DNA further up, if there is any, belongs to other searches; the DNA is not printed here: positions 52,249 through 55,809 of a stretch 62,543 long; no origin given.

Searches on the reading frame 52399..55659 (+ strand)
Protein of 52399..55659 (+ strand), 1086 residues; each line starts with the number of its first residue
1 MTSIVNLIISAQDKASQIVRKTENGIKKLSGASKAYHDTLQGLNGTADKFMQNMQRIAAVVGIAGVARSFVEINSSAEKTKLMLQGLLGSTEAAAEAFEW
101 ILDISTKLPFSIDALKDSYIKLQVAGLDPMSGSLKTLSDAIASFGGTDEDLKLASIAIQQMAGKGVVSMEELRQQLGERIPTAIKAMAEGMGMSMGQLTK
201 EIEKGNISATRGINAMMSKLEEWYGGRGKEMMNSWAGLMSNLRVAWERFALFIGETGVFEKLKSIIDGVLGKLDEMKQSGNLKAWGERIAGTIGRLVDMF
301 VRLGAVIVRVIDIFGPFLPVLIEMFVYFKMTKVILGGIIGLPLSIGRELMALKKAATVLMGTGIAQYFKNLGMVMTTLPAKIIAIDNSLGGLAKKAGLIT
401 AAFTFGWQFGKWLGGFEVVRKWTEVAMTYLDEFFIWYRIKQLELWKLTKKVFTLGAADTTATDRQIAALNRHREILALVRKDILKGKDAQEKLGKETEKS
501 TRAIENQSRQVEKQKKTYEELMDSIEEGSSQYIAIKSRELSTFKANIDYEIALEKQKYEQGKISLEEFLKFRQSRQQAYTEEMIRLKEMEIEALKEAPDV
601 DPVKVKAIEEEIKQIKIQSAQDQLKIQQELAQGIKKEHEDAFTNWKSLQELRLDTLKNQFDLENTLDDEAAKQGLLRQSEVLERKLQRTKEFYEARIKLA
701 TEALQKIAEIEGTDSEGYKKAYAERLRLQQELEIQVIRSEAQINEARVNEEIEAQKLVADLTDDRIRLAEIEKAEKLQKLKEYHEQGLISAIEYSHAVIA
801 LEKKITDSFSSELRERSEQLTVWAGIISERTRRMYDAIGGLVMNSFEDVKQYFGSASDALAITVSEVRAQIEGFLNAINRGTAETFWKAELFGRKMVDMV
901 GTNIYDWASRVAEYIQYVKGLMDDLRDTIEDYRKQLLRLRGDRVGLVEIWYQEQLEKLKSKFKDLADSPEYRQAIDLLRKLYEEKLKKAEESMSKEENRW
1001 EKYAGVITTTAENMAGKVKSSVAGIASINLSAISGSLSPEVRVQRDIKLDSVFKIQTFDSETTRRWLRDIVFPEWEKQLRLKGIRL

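Call 107: search_protein_families(library=pfam, proteins=[window:52399-55659:+], max_evalue=0.0001)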
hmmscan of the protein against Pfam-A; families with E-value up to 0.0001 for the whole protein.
window:52399-55659:+ (1086 aa): 1 family
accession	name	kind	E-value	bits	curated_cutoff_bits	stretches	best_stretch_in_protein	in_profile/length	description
PF20155.4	TMP_3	-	3.2e-30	105.7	41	1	68-250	1-187/192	Tape measure protein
